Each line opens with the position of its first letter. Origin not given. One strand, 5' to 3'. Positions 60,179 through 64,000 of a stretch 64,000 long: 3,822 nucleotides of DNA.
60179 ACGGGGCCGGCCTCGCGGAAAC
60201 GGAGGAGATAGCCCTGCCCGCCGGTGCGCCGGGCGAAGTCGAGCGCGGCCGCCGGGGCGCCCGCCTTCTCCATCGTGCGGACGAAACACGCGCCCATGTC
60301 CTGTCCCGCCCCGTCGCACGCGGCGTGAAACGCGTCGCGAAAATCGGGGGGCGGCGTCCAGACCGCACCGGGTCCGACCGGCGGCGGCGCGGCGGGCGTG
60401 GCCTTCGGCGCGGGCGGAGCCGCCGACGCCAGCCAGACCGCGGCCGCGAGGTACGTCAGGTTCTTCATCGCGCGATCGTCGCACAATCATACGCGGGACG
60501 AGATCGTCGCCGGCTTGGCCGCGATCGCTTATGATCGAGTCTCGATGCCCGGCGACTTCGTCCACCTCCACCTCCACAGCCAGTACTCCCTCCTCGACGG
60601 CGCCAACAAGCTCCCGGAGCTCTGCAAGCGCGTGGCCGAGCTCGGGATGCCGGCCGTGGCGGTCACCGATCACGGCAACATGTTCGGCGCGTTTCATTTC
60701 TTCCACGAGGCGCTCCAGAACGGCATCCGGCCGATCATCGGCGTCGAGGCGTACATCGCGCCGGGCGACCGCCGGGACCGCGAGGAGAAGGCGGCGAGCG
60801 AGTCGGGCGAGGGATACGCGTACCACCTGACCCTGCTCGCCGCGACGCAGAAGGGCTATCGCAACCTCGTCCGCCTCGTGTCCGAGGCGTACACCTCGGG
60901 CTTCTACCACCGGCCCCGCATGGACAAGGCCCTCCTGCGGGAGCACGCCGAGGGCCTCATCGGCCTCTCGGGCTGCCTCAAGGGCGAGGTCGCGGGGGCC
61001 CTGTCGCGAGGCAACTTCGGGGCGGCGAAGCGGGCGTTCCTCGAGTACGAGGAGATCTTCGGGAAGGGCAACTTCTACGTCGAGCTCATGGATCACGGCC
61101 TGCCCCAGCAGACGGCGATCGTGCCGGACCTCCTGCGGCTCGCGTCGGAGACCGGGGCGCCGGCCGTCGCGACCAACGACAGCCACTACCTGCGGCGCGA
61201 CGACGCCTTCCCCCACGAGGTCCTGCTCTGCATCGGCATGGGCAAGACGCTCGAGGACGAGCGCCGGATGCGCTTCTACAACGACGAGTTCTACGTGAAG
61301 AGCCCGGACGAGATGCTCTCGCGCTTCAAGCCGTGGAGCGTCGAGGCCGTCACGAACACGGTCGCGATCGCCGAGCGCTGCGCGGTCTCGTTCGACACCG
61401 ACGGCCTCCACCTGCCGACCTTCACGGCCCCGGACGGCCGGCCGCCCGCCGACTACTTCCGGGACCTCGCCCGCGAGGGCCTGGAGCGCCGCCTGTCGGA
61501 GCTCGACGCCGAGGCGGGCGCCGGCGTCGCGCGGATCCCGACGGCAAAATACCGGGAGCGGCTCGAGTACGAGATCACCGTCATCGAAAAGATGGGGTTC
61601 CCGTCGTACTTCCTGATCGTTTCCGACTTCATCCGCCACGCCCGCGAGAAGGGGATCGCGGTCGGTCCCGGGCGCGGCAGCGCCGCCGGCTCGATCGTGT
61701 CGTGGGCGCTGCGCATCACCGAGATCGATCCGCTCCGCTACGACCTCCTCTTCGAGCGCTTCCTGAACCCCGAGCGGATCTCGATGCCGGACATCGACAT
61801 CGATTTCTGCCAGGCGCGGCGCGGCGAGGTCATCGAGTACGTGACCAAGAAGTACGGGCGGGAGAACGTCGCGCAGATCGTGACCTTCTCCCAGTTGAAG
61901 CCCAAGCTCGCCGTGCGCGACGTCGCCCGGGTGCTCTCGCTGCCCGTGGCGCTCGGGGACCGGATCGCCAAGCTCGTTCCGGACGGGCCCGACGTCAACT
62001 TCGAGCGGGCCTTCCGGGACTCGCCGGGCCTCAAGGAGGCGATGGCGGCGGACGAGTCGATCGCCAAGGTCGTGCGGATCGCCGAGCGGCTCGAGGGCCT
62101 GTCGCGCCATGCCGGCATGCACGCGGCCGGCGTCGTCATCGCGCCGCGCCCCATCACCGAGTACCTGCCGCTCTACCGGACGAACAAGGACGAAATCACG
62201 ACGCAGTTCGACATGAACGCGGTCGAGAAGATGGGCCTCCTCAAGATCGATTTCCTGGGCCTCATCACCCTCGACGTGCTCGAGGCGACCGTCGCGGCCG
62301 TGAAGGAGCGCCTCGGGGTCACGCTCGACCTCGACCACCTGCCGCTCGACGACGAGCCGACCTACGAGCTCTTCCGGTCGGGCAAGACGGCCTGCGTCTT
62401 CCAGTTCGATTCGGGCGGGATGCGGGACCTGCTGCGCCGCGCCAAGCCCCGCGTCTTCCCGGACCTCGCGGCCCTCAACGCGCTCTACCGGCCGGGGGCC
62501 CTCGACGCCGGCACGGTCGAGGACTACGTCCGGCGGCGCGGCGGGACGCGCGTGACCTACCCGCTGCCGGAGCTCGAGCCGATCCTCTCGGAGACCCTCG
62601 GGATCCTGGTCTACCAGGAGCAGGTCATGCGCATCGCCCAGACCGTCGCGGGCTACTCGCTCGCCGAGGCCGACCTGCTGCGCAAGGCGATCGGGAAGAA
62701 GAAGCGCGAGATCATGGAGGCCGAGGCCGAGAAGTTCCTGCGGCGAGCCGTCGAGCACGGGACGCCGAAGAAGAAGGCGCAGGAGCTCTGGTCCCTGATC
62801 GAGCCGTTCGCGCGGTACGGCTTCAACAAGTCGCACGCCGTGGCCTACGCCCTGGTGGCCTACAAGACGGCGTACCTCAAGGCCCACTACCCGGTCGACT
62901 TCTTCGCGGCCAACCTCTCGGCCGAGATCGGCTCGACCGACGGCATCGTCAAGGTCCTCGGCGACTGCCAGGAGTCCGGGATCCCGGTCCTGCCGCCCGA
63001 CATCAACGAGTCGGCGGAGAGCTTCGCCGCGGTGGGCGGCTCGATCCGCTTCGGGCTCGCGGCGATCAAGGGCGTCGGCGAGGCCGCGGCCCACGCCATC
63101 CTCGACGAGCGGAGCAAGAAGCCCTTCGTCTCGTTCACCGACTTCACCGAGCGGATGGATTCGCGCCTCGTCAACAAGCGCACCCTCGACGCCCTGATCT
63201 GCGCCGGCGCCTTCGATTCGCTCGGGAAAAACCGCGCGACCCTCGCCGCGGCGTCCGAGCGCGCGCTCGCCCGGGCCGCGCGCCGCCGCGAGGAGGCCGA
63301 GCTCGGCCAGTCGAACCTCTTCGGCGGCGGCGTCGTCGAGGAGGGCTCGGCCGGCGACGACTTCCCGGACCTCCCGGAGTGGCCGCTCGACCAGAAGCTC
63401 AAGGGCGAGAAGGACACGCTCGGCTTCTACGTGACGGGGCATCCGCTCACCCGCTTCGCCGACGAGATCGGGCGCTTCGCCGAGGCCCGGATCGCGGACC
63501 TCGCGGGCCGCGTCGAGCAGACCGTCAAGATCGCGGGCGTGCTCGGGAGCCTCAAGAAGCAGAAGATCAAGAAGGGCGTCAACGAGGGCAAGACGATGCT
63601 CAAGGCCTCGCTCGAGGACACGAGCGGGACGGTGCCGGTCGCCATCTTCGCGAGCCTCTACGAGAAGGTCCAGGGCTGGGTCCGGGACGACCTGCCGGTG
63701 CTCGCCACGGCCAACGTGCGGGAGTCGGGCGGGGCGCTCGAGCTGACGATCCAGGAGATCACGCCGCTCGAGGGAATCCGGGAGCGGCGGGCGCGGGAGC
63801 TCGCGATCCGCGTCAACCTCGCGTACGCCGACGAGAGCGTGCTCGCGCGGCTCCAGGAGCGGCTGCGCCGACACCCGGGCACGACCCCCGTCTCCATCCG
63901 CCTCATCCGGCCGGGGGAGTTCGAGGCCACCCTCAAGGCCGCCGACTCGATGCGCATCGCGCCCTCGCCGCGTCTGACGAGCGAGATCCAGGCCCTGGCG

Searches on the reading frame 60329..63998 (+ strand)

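Call 50: search_protein_families(library=pfam, proteins=[window:60329-63998:+], max_evalue=0.001)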
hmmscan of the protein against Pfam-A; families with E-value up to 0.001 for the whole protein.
window:60329-63998:+ (1223 aa): 6 families
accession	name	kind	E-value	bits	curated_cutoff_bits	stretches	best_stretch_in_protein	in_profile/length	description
PF07733.18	DNA_pol3_alpha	-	3.4e-102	341.9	23.9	1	376-644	2-260/260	Bacterial DNA polymerase III alpha NTPase domain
PF17657.6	DNA_pol3_finger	-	7.2e-58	195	22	1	647-811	1-166/166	Bacterial DNA polymerase III alpha subunit finger domain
PF02811.25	PHP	-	3.5e-56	190.5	26.4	1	79-256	1-164/164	PHP domain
PF14579.12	HHH_6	-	2e-31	108.5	25.6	1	884-972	1-90/90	Helix-hairpin-helix motif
PF01336.31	tRNA_anti-codon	-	2.2e-05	24.7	27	1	1067-1147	2-75/75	OB-fold nucleic acid binding domain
PF04919.18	DUF655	-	8.5e-05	23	22.2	1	910-944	118-152/181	Protein of unknown function (DUF655)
